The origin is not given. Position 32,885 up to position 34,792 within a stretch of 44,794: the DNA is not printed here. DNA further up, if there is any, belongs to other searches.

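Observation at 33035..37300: Compact module: AEP/prim-pol-like protein + 1-kb repeat spacer + HTH-coiled-coil protein + serine recombinase; one of three diverged copies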

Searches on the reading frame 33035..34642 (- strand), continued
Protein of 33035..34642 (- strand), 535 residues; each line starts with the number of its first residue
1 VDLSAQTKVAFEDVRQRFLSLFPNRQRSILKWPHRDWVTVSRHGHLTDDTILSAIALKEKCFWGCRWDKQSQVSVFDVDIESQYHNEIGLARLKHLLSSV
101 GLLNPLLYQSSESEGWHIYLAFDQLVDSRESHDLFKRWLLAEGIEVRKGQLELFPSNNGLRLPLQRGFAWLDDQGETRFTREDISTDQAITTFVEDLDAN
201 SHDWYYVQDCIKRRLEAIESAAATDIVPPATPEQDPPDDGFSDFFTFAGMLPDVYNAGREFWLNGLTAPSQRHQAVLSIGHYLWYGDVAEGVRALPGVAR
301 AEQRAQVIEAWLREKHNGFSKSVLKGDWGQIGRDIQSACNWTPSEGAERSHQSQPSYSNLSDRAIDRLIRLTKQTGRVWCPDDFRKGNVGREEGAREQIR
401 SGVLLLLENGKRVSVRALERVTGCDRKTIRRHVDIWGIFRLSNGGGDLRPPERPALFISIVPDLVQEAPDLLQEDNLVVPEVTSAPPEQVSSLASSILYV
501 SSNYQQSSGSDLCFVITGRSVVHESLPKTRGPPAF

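Call 40: predict_structure(alignment_id=A2)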
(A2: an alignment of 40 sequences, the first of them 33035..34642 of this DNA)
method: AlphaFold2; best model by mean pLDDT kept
length: 535 residues; sequences in the alignment: 40
mean_pLDDT: 77.3   pTM: 0.47
mean pLDDT of the five models: 77.3, 76.7, 76.6, 76.5, 75.0
residues with pLDDT >= 90: 276; 70-90: 111; 50-70: 28; < 50: 120
segments of 3 or more residues with pLDDT < 50: 227-240, 344-355, 444-535
pLDDT, mean of each block of 10 residues (from residue 1): 71 94 90 92 84 95 94 97 93 96 96 94 97 98 94 94 97 96 97 97 98 95 60 42 62 92 95 95 92 89 95 94 91 89 46 51 76 79 76 88 88 86 89 73 47 37 34 33 34 28 29 28 34 43
secondary structure, 60 per line:
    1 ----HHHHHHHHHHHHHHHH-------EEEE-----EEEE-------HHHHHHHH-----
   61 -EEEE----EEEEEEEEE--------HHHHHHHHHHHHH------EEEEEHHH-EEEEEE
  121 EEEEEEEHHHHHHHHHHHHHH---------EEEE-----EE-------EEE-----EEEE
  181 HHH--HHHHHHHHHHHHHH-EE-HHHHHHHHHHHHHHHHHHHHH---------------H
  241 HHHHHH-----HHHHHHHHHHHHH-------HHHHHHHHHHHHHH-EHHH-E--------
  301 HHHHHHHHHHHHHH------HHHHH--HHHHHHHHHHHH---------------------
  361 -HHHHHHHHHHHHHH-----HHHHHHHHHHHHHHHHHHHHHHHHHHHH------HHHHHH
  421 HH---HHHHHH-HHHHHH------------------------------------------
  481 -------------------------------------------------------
elements in order: H5-20 E28-31 E37-40 H48-55 E62-65 E70-78 H87-99 E106-110 E115-127 H128-141 E151-154 E169-171 E177-180 H186-199 H204-224 H240-246 H252-264 H272-285 H301-314 H321-325 H328-339 H362-375 H381-408 H415-422 H426-431 H433-438

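Call 43: fold_search(model_id=the predicted structure, library=pdb)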
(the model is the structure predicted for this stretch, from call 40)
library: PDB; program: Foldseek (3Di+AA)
matches with E <= 10: 379; with E <= 0.001: 12
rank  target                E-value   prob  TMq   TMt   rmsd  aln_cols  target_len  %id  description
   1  7p9j_B                7.8e-09  1.00  0.30  0.66   4.2       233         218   16  Prim-Pol Domain of CRISPR-associated Prim-Pol (CAPP) from Marinitoga sp. 1137 - Primer Initiation Complex (released 2022-05-04)
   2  7nqe                  1.7e-08  1.00  0.30  0.66   4.3       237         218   17  Prim-Pol Domain of CRISPR-associated Prim-Pol (CAPP) from Marinitoga sp. 1137 with dGTP (released 2022-05-04)
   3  7nqf_B                6.5e-08  1.00  0.28  0.62   5.3       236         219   16  Prim-Pol Domain of CRISPR-associated Prim-Pol (CAPP) from Marinitoga sp. 1137 with dsDNA (released 2022-05-04)
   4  7nqd_A                6.9e-08  1.00  0.29  0.68   4.3       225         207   16  Prim-Pol Domain of CRISPR-associated Prim-Pol (CAPP) from Marinitoga sp. 1137 (released 2022-05-04)
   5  7nqd_B                7.3e-08  1.00  0.29  0.66   4.4       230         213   16  Prim-Pol Domain of CRISPR-associated Prim-Pol (CAPP) from Marinitoga sp. 1137 (released 2022-05-04)
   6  2r9l_A                8.0e-05  1.00  0.22  0.36   8.5       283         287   16  Polymerase Domain from Mycobacterium tuberculosis Ligase D in complex with DNA (released 2008-01-08)
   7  2atz                  9.9e-05  1.00  0.20  0.52   7.7       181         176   20  Crystal structure of protein HP0184 from Helicobacter pylori (released 2005-10-11)
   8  2iry_A                1.2e-04  1.00  0.21  0.33   8.2       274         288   15  Crystal Structure of the Polymerase Domain from Mycobacterium tuberculosis Ligase D with dGTP and Manganese. (released 2007-01-02)
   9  2iru_A                1.4e-04  1.00  0.21  0.35   7.8       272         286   16  Crystal Structure of the Polymerase Domain from Mycobacterium tuberculosis Ligase D (released 2007-01-02)
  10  4mky_A                2.6e-04  1.00  0.23  0.39   7.3       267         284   15  Polymerase Domain from Mycobacterium tuberculosis Ligase D in complex with an annealed double-strand DNA break. (released 2013-12-11)
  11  6zp9_A                2.8e-04  1.00  0.20  0.46  10.1       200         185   17  Cyanophage S-2L Primase-Polymerase (PrimPol), AEP domain (PP-N190) (released 2021-03-03)
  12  2r9l_B                2.8e-04  1.00  0.21  0.36   8.2       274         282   15  Polymerase Domain from Mycobacterium tuberculosis Ligase D in complex with DNA (released 2008-01-08)
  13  2iry_B                1.9e-03  1.00  0.23  0.39   7.2       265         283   16  Crystal Structure of the Polymerase Domain from Mycobacterium tuberculosis Ligase D with dGTP and Manganese. (released 2007-01-02)
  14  3h20                  2.0e-03  0.95  0.19  0.31  17.4       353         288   13  Crystal structure of primase RepB' (released 2009-04-28)
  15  2iru_B                2.2e-03  1.00  0.21  0.35   7.9       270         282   14  Crystal Structure of the Polymerase Domain from Mycobacterium tuberculosis Ligase D (released 2007-01-02)
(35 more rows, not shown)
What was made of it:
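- On AEP (archaeo-eukaryotic primase) superfamily, prim-pol type: Foldseek hits to CAPP, LigD-Pol, S-2L PrimPol, RepB', pRN1 and NrS-1 range from E 8e-9 to 5e-2 (calls 40, 43).
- Closest known: AEP-type plasmid primases: RSF1010 RepB'. Same: They share the AEP fold (Foldseek E 2e-3 to 5e-2, call 43).
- Foldseek E 8e-9 to the CAPP Prim-Pol, with all significant hits in the AEP superfamily (call 43). The best structural match is the CAPP Prim-Pol (call 43).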

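Call 49: search_protein_families(library=pfam, proteins=[L020:9562-11133:+, L039:6793-7227:+, L028:9124-9555:+, L025:4457-4744:+, L063:10098-10757:+, L020:3740-4441:+, L047:5647-7611:+, L003:8847-9632:-, L003:12018-12536:+, L003:8563-8868:-], max_evalue=0.01)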
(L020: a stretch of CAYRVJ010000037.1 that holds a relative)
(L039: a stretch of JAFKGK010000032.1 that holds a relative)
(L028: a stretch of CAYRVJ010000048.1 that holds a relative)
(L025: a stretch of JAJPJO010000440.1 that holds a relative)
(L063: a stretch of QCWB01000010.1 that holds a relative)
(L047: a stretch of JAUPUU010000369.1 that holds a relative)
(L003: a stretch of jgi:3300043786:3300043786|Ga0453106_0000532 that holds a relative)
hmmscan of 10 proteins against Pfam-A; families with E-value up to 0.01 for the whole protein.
L020:9562-11133:+ (523 aa): 1 family
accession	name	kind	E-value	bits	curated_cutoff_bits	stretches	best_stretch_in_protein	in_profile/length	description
PF03432.20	Relaxase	-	3.8e-06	27.6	24.6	1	69-151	41-123/132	MobA/VirD2-like, nuclease domain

L039:6793-7227:+ (144 aa): 1 family
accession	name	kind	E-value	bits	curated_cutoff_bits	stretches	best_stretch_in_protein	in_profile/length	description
PF01402.27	RHH_1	-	3.4e-05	24.1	20.5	1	15-47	5-37/39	Ribbon-helix-helix protein, copG family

L028:9124-9555:+ (143 aa): 2 families
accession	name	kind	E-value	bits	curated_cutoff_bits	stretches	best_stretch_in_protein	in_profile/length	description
PF01402.27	RHH_1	-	0.003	17.9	20.5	1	14-44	4-34/39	Ribbon-helix-helix protein, copG family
PF19807.5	DUF6290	-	0.0049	17.5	27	0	11-44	3-36/72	Family of unknown function (DUF6290)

L025:4457-4744:+ (95 aa): 5 families
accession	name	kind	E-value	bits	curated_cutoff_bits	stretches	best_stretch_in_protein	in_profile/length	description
PF13744.12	HTH_37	-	4.2e-19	68.6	27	1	12-92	2-80/80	Helix-turn-helix domain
PF01381.28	HTH_3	-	1.4e-05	25.5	23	1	35-88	1-53/55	Helix-turn-helix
PF02954.25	HTH_8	-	0.00042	20.4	22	1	35-55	10-30/42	Bacterial regulatory protein, Fis family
PF04545.22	Sigma70_r4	-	0.003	17.5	24.1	1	42-70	19-47/50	Sigma-70, region 4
PF17762.8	HTH_ParB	-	0.0068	17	22.6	0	35-66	12-43/102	ParB HTH domain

L063:10098-10757:+ (219 aa): 3 families
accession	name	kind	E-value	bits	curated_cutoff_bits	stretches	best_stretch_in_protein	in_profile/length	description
PF11740.13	KfrA_N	-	6.8e-23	82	26.1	1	16-125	2-111/113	Plasmid replication region DNA-binding N-term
PF05615.18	THOC7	-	0.00019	22.2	28.7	1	79-174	36-115/136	Tho complex subunit 7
PF24319.2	DUF7491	-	0.0034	18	30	1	131-207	13-89/90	Coiled-coil region of unknown function (DUF7491)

L020:3740-4441:+ (233 aa): 2 families
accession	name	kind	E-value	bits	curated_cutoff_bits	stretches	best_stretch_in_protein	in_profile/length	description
PF00589.27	Phage_integrase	-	1.5e-28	100.2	27.1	1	54-214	4-167/172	Phage integrase family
PF16795.10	Phage_integr_3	-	0.0003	21.2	27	1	52-229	3-160/161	Archaeal phage integrase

L047:5647-7611:+ (654 aa): 5 families
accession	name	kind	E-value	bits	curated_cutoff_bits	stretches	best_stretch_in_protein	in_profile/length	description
PF02534.20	T4SS-DNA_transf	-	1.8e-51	175.9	20.1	1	167-562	41-457/468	Type IV secretory system Conjugative DNA transfer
PF12696.13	TraG-D_C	-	4.3e-24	85.3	22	1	414-527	1-125/126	TraM recognition site of TraD and TraG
PF10412.15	TrwB_AAD_bind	-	1.4e-20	74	20.5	1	167-509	13-341/387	Type IV secretion-system coupling protein DNA-binding domain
PF00270.35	DEAD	-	0.00069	19.8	26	1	169-193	14-38/167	DEAD/DEAH box helicase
PF13401.12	AAA_22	-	0.0013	19.5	27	1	167-216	3-53/130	AAA domain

L003:8847-9632:- (261 aa): 0 families

L003:12018-12536:+ (172 aa): 0 families

L003:8563-8868:- (101 aa): 0 families
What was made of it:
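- On KfrA: A distinct KfrA_N protein is found in other loci (call 49).
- Closest known: BldC / Xis-type HTH proteins and KfrA. Different: There is no KfrA_N match; a separate KfrA_N protein occurs in some loci (call 49).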

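Call 78: search_protein_families(library=pfam, proteins=[L001:4881-6290:+, L001:3070-4395:+, L001:6804-7367:+], max_evalue=0.01)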
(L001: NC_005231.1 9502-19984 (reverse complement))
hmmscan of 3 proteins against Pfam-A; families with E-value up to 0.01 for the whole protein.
L001:4881-6290:+ (469 aa): 0 families

L001:3070-4395:+ (441 aa): 0 families

L001:6804-7367:+ (187 aa): 3 families
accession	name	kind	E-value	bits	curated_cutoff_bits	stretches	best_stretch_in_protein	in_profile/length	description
PF00376.29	MerR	-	0.0011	19.1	28.2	1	11-34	2-25/38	MerR family regulatory protein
PF12728.13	HTH_17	-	0.0024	18.5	27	1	9-34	2-27/51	Helix-turn-helix domain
PF13411.12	MerR_1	-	0.0055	17.2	21.6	0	10-33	2-25/69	MerR HTH family regulatory protein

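Call 96: find_related_loci(query=A2, collection=viral_contigs, flank=5000)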
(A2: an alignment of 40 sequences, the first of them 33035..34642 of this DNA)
Query A2 (535 aa) in viral_contigs; peptide patterns used: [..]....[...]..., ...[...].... (x = any residue, [..] = any of these).
52 stretches matched a pattern, but none encodes a relative of the query by tblastn (E <= 1e-3).

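Call 97: search_dna_similar(query=window:33035-34642:-, collection=phages, mode=protein, max_rows=10, max_evalue=0.001)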
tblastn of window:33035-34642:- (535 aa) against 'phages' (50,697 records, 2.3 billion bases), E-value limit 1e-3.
No match.
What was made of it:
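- There are no phage relatives (calls 96, 97).
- Tried and rejected: Rejected, because IMG/VR and GenBank phage records have no relative (calls 96, 97).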

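Call 103: search_protein_families(library=pfam, proteins=[L021:215-1096:+, L021:1356-1787:+, L026:19-486:+, L026:6460-8295:+, L050:3430-4161:-, L050:2976-3476:-, L016:7219-8085:-, L016:9207-10148:-, L016:10483-11166:-, L034:7904-10057:+], max_evalue=0.001)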
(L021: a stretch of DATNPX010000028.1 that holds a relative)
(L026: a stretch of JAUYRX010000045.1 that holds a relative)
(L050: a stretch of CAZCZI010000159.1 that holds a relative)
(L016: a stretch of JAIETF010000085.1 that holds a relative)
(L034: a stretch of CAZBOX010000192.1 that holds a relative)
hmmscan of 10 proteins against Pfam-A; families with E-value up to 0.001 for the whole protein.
L021:215-1096:+ (293 aa): 1 family
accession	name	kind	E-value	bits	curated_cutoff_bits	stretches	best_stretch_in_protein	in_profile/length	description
PF10938.13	YfdX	-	5.3e-41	140.5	26.6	1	51-189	2-149/149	YfdX protein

L021:1356-1787:+ (143 aa): 0 families

L026:19-486:+ (155 aa): 0 families

L026:6460-8295:+ (611 aa): 0 families

L050:3430-4161:- (243 aa): 0 families

L050:2976-3476:- (166 aa): 1 family
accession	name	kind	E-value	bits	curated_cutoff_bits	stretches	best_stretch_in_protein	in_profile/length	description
PF07883.17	Cupin_2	-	0.00037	20.6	27.2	1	92-159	3-69/70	Cupin domain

L016:7219-8085:- (288 aa): 0 families

L016:9207-10148:- (313 aa): 18 families
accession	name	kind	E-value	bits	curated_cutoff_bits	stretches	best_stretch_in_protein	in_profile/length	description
PF00515.34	TPR_1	-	2e-62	205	27.8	6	108-139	3-34/34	Tetratricopeptide repeat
PF13414.12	TPR_11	-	3.7e-50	167.8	26.8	7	113-154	1-42/42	TPR repeat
PF07719.23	TPR_2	-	1.6e-48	159.3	27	5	108-139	3-34/34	Tetratricopeptide repeat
PF13181.12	TPR_8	-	3.4e-43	142.6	25.7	3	108-139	3-34/34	Tetratricopeptide repeat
PF13431.12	TPR_17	-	8.8e-35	116.5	24.4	4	265-292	2-29/34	Tetratricopeptide repeat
PF13371.12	TPR_9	-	8.6e-27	93.4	35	2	188-244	9-65/73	Tetratricopeptide repeat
PF13432.12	TPR_16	-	1.4e-22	80.2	32.7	3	144-207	1-64/65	Tetratricopeptide repeat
PF13428.12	TPR_14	-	1.7e-17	62.6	23.5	0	108-147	3-42/44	Tetratricopeptide repeat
PF13174.12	TPR_6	-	2.1e-16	59.8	26.3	0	141-172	1-32/33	Tetratricopeptide repeat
PF13424.12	TPR_12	-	1.2e-14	54.7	30.1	0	107-169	4-67/77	Tetratricopeptide repeat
PF14559.12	TPR_19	-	3e-11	43.9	25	0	151-195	2-46/68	Tetratricopeptide repeat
PF01239.28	PPTA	-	1.5e-08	34.3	29.5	0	91-113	4-26/32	Protein prenyltransferase alpha subunit repeat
PF13429.12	TPR_15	-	6.2e-08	32.8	26.2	0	104-142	144-182/280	Tetratricopeptide repeat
PF03704.23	BTAD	-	2.7e-06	28.3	22.1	0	141-198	63-120/146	Bacterial transcriptional activator domain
PF23914.1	TPR_CcmH_CycH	-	4.7e-06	27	42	0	102-208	46-155/158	Cytochrome c-type biogenesis protein H TPR domain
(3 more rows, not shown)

L016:10483-11166:- (227 aa): 0 families

L034:7904-10057:+ (717 aa): 0 families

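Call 107: search_protein_representatives(alignment_id=A2)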
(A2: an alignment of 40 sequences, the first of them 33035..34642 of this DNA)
Query: 40 sequences, 586 profile positions. Proteins with E-value up to 0.001 (for the whole library): 1393; up to 1e-10: 950; up to 1e-30: 326. The best 150 are listed.
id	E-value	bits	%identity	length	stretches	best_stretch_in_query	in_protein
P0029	1.2e-233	793.7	-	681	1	1-553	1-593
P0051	5.0e-218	742.1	-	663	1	1-512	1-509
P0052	5.8e-208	708.9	-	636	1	47-486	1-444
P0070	3.4e-206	703.0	-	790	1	47-559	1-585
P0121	5.8e-206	702.3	-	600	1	1-560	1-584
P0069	1.1e-204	698.0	-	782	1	47-558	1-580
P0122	7.3e-204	695.3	-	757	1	3-554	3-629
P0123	5.8e-202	689.0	-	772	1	16-554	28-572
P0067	9.1e-200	681.8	-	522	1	47-472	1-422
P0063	1.3e-198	678.0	-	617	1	47-482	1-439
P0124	1.0e-195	668.4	-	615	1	11-540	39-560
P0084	2.5e-195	667.1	-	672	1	1-492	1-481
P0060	6.2e-195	665.8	-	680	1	47-538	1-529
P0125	2.5e-194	663.9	-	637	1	2-554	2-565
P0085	1.4e-191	654.7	-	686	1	1-496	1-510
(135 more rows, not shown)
